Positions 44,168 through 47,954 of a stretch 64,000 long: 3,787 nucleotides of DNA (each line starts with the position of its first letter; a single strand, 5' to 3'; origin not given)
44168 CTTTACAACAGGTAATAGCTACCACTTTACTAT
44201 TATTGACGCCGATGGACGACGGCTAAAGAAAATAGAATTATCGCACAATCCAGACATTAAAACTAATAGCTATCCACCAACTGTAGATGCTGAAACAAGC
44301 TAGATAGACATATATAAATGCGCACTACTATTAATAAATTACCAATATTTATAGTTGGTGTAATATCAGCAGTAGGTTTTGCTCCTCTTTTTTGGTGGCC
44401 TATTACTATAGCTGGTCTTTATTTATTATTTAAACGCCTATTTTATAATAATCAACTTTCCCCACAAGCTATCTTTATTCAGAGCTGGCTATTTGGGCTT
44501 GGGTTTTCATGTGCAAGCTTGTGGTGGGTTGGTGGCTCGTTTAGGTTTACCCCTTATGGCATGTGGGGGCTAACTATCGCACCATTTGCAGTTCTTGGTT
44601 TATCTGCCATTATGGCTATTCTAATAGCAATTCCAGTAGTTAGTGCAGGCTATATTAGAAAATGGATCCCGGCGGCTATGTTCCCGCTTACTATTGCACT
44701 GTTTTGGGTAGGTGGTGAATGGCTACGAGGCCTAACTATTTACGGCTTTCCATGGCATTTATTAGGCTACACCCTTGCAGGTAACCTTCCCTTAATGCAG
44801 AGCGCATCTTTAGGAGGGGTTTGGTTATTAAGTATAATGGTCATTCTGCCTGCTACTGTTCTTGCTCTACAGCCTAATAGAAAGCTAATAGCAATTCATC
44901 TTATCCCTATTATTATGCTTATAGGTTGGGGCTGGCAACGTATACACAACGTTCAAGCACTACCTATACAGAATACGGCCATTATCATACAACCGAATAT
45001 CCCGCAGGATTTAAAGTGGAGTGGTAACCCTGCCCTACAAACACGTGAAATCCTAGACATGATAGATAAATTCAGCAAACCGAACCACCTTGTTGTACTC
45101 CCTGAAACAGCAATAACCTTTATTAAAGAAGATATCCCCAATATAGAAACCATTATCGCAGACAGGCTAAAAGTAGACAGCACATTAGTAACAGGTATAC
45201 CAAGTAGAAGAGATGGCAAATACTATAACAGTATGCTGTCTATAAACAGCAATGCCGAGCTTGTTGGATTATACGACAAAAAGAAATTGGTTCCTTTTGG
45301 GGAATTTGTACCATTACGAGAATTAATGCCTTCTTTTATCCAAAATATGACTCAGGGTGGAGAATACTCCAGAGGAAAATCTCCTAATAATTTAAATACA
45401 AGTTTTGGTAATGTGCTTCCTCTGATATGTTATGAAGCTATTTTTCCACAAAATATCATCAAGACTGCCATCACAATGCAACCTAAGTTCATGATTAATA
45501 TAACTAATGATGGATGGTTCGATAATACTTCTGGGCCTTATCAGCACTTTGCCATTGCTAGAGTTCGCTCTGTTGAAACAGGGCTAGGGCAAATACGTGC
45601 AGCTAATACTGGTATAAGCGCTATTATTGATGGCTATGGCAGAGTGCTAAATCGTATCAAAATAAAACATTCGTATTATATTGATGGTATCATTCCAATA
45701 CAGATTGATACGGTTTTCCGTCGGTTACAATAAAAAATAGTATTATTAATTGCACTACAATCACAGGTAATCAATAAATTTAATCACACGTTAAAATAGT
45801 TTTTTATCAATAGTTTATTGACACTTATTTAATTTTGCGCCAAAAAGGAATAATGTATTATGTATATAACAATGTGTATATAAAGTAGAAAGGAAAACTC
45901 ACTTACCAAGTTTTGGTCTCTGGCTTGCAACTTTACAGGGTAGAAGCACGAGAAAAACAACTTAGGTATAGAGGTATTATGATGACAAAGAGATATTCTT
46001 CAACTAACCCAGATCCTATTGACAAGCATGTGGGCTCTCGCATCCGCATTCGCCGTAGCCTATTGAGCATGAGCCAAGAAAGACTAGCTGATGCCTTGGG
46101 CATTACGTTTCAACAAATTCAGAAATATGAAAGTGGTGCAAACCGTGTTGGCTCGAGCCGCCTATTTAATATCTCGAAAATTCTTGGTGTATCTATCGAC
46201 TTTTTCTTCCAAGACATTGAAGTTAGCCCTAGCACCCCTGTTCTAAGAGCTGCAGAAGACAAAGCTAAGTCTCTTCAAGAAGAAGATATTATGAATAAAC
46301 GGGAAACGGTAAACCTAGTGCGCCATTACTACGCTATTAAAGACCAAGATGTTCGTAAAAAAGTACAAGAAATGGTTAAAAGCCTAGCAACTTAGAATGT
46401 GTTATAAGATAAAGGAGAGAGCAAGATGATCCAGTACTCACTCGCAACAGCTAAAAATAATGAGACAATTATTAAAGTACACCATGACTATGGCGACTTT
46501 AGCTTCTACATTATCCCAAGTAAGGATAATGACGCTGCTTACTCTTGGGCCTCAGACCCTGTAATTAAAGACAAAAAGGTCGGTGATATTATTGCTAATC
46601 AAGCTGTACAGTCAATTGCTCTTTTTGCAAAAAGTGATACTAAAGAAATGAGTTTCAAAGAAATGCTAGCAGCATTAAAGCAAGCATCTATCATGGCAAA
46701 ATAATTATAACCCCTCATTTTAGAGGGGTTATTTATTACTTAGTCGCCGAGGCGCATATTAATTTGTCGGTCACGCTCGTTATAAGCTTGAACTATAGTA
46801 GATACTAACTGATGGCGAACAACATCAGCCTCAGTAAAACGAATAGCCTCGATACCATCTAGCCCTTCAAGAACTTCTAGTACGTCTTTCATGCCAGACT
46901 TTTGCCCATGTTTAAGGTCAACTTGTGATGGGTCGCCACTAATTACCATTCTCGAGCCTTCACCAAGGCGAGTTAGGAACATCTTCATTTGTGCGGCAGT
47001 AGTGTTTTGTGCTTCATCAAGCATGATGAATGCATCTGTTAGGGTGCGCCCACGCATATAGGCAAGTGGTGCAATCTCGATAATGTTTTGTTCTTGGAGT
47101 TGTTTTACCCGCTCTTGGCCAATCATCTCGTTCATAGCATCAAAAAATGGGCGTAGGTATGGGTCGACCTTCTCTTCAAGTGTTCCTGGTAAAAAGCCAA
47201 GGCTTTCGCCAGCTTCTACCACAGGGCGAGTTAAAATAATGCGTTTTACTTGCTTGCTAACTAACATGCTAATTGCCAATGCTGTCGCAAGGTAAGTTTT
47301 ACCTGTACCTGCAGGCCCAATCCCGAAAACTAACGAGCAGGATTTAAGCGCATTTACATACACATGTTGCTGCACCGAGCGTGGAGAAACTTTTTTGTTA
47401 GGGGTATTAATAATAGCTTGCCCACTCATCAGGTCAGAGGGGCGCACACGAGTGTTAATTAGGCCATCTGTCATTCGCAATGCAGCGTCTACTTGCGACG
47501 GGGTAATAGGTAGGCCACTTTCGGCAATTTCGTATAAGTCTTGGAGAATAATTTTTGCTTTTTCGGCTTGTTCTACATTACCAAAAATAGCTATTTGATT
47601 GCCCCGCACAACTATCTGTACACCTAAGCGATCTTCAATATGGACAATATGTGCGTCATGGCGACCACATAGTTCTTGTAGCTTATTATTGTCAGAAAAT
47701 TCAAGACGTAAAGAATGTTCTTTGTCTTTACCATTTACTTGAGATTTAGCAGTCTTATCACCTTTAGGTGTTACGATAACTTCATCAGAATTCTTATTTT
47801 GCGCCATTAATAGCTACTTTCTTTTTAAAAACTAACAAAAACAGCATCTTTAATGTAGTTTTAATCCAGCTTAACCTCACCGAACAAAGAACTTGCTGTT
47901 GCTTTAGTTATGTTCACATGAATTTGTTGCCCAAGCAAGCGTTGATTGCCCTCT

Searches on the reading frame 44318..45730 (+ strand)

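Call 70: search_protein_families(library=pfam, proteins=[window:44318-45730:+], max_evalue=0.001)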
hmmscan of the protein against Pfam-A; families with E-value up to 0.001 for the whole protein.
window:44318-45730:+ (471 aa): 2 families
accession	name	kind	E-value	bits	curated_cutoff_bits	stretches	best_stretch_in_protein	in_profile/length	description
PF20154.4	LNT_N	-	4.3e-25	89.2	27.1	1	14-177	2-155/159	Apolipoprotein N-acyltransferase N-terminal domain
PF00795.27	CN_hydrolase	-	2.1e-22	80.1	23.2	1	235-445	11-232/256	Carbon-nitrogen hydrolase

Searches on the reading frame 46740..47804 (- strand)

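Call 70: search_protein_families(library=pfam, proteins=[window:46740-47804:-], max_evalue=0.001)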
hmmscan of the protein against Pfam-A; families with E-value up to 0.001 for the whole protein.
window:46740-47804:- (354 aa): 5 families
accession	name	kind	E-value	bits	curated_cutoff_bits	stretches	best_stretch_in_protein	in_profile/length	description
PF02562.22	PhoH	-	3.5e-92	307.9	27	1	139-342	2-205/205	PhoH-like protein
PF13604.12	AAA_30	-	6.4e-07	29.7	27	1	145-295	6-128/191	AAA domain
PF13245.12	AAA_19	-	5.1e-06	27.1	25.1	1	157-295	12-129/134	AAA domain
PF13401.12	AAA_22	-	0.00036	21.3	27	0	156-279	5-107/130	AAA domain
PF00580.27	UvrD-helicase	-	0.00038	20.7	23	0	259-294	215-250/271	UvrD/REP helicase N-terminal domain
